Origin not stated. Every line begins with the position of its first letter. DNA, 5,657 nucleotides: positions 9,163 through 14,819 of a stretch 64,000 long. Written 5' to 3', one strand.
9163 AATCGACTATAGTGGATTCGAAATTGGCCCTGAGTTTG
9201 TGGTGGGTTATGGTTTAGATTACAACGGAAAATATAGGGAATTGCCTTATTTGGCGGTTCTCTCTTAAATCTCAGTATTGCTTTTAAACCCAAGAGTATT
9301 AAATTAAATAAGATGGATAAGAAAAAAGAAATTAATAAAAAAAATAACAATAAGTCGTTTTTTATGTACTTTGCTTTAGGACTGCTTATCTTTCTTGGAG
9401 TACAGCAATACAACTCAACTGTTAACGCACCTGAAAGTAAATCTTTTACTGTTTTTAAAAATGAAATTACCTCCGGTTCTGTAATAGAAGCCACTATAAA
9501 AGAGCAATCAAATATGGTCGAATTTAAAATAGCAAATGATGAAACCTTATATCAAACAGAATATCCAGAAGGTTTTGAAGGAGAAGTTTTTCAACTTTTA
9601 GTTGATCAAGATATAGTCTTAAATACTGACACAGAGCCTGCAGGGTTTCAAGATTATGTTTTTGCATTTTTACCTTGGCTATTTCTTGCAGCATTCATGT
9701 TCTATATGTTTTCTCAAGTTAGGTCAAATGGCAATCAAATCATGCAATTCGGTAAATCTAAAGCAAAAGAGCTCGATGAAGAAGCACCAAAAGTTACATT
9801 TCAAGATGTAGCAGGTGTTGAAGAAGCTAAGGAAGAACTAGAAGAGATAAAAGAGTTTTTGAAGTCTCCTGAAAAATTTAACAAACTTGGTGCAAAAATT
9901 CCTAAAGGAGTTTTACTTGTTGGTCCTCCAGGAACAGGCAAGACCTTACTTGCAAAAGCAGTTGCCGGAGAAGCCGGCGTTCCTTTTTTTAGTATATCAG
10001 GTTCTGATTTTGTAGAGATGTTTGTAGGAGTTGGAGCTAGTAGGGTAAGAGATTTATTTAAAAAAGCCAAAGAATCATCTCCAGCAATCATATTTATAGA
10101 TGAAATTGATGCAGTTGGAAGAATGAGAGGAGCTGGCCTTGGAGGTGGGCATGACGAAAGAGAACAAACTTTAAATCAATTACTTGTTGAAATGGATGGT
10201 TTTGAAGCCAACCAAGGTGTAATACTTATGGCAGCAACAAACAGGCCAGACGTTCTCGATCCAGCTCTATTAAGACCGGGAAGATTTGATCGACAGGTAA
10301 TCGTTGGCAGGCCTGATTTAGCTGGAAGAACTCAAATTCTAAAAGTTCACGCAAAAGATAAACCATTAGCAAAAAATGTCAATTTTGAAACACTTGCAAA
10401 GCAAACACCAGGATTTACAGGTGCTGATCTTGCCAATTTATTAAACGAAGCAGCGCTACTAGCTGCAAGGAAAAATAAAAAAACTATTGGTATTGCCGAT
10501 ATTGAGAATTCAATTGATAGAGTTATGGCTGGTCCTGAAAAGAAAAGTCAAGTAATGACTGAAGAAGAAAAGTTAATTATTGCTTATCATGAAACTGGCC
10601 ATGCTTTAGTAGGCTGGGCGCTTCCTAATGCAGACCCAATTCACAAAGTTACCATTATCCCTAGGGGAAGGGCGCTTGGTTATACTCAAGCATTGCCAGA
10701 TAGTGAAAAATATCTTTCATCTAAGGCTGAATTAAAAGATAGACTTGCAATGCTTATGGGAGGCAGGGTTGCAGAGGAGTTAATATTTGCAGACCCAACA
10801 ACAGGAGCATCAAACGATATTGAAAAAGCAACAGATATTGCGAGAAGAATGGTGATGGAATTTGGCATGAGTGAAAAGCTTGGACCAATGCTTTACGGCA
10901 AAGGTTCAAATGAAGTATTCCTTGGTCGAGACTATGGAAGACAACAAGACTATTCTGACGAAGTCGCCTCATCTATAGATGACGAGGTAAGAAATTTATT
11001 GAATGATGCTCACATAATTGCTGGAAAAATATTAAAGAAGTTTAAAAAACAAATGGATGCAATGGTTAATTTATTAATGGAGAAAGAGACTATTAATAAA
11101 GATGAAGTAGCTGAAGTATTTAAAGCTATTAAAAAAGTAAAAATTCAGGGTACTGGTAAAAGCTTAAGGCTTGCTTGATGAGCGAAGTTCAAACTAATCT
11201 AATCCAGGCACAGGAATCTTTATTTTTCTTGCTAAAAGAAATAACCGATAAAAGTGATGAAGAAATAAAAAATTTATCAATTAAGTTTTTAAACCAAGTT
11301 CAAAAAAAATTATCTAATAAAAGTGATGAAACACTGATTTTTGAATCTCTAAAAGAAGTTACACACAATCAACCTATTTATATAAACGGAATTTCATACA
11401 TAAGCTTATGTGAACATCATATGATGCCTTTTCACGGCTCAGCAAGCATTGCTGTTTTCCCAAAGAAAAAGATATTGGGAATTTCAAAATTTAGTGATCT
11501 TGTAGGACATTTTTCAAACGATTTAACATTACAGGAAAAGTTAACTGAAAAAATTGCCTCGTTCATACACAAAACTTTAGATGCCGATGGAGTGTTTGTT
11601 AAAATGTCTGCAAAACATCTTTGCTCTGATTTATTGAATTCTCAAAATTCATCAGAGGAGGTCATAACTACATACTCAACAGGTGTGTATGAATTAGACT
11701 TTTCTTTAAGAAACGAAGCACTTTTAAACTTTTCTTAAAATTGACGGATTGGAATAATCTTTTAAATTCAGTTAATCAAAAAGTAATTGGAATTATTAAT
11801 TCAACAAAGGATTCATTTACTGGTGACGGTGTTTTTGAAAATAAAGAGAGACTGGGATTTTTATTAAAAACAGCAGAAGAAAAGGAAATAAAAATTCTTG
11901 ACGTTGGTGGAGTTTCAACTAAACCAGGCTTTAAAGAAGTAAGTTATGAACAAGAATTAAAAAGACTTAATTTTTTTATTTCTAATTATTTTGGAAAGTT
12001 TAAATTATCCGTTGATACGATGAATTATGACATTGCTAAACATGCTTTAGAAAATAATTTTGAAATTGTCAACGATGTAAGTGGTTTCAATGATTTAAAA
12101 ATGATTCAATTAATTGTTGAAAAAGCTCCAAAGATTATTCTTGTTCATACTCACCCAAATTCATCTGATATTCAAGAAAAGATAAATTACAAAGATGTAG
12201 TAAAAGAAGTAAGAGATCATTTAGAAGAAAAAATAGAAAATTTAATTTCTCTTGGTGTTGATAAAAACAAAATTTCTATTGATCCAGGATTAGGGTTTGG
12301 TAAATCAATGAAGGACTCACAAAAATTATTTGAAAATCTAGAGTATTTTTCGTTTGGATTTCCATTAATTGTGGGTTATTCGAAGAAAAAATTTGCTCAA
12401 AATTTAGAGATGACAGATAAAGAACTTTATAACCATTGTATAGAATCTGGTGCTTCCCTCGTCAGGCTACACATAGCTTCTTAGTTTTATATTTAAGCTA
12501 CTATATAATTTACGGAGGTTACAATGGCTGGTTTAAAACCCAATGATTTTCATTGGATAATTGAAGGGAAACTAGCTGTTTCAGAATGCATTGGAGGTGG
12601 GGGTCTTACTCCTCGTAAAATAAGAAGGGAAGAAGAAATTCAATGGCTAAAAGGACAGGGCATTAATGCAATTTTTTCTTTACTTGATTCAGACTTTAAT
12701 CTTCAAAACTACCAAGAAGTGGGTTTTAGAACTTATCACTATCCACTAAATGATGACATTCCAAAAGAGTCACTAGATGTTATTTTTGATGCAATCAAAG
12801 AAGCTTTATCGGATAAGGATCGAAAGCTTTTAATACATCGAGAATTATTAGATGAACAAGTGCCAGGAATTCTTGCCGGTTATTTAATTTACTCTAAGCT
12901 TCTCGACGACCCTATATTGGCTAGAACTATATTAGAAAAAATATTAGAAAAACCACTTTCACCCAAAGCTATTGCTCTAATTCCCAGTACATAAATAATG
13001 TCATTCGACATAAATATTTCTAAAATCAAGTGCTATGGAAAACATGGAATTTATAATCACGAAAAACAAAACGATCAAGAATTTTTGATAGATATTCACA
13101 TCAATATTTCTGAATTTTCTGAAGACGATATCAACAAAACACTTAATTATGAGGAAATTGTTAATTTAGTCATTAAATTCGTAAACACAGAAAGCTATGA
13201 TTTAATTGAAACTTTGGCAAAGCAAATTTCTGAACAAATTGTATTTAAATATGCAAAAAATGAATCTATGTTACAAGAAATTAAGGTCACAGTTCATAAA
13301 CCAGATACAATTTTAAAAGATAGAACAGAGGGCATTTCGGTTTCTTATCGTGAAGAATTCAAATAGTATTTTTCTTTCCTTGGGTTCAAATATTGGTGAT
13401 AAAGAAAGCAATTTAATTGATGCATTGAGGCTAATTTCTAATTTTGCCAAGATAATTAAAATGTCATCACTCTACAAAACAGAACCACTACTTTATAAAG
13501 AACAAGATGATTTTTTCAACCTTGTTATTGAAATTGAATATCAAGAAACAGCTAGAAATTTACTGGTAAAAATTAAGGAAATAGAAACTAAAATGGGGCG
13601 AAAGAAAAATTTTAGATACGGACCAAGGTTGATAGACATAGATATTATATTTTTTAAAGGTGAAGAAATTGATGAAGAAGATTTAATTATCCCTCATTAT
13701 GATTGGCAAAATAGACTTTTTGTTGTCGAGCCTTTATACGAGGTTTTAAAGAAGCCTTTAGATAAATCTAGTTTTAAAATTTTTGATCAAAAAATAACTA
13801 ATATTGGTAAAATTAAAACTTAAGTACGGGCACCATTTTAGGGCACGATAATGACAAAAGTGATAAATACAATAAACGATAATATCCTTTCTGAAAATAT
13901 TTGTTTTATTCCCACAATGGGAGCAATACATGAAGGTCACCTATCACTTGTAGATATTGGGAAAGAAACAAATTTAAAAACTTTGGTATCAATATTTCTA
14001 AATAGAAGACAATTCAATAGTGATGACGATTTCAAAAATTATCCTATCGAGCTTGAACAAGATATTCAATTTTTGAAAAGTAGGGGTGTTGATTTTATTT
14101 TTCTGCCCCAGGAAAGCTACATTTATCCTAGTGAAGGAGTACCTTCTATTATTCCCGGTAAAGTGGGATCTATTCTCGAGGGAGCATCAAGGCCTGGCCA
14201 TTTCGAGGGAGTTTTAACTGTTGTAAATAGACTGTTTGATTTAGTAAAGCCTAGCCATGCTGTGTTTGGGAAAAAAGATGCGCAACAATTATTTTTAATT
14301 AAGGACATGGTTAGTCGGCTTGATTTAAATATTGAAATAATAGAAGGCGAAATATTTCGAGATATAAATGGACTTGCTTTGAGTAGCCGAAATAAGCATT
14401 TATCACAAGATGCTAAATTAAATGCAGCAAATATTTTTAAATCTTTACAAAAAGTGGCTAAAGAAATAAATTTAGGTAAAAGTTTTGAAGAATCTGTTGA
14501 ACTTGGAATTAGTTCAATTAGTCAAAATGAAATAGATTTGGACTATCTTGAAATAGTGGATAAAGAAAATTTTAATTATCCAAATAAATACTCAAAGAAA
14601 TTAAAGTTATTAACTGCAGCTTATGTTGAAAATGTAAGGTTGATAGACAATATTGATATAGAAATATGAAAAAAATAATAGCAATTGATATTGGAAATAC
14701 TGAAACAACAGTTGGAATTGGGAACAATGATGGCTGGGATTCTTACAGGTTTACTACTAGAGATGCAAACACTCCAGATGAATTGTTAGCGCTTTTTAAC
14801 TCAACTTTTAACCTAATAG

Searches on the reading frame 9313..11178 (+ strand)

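Call 47: search_protein_families(library=pfam, proteins=[window:9313-11178:+], max_evalue=0.00001)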
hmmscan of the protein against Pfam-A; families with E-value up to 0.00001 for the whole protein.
window:9313-11178:+ (621 aa): 5 families
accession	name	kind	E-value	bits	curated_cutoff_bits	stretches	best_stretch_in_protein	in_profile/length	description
PF01434.24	Peptidase_M41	-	1.6e-73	247.1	29.9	1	414-602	2-191/191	Peptidase family M41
PF00004.35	AAA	-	7.4e-47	159.5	21.2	1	200-332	1-130/131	ATPase family associated with various cellular activities (AAA)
PF17862.7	AAA_lid_3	-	5.8e-15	55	27.2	1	355-398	1-44/45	AAA+ lid domain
PF07728.20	AAA_5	-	1.4e-06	28.8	22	1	199-320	1-136/139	AAA domain (dynein-related subfamily)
PF06480.20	FtsH_ext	-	3.8e-06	27.5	25.5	0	17-106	2-101/103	FtsH Extracellular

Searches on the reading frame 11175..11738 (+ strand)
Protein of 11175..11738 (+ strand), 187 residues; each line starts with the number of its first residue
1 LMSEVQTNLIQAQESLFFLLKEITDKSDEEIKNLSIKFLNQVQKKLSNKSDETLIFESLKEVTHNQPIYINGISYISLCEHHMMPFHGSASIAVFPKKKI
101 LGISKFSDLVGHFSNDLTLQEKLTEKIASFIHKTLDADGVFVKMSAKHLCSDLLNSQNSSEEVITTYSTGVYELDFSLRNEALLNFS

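Call 48: search_protein_families(library=pfam, proteins=[window:11175-11738:+], max_evalue=0.00001)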
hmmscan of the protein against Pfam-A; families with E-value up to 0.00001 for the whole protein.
window:11175-11738:+ (187 aa): 1 family
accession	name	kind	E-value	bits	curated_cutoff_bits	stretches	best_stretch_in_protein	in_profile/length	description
PF01227.27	GTP_cyclohydroI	-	8.3e-37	126.8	27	1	28-183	18-175/179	GTP cyclohydrolase I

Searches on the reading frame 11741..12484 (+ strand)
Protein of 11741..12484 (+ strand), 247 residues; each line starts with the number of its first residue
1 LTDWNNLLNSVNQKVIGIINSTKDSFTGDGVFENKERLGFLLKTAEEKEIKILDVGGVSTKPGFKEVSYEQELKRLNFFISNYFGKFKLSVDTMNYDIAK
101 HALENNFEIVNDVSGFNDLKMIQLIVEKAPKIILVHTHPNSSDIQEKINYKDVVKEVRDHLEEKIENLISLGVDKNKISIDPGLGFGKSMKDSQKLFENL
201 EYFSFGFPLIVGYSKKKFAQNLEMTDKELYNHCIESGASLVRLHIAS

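Call 48: search_protein_families(library=pfam, proteins=[window:11741-12484:+], max_evalue=0.00001)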
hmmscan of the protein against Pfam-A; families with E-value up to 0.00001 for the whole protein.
window:11741-12484:+ (247 aa): 1 family
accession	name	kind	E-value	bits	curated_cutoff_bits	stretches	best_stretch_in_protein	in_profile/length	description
PF00809.28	Pterin_bind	-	2.9e-48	165.1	25.5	1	16-244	1-244/244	Pterin binding enzyme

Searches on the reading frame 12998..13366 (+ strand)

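Call 48: search_protein_families(library=pfam, proteins=[window:12998-13366:+], max_evalue=0.00001)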
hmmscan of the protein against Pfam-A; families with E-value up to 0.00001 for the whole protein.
window:12998-13366:+ (122 aa): 1 family
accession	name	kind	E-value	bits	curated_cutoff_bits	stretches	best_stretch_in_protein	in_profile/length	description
PF02152.23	FolB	-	1.8e-26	93.3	31.8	1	5-116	1-111/113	Dihydroneopterin aldolase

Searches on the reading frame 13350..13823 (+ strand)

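Call 48: search_protein_families(library=pfam, proteins=[window:13350-13823:+], max_evalue=0.00001)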
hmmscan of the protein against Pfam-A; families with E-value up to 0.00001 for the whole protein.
window:13350-13823:+ (157 aa): 1 family
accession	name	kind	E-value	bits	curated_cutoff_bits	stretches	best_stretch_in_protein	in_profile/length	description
PF01288.25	HPPK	-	2.7e-35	121.7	25.7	1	8-132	1-114/116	7,8-dihydro-6-hydroxymethylpterin-pyrophosphokinase (HPPK)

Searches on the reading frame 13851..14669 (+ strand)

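Call 48: search_protein_families(library=pfam, proteins=[window:13851-14669:+], max_evalue=0.00001)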
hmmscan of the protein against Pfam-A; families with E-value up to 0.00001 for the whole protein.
window:13851-14669:+ (272 aa): 1 family
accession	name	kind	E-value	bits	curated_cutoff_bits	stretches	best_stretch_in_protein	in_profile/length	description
PF02569.21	Pantoate_ligase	-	6.3e-83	278.4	20.7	1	14-268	20-267/268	Pantoate-beta-alanine ligase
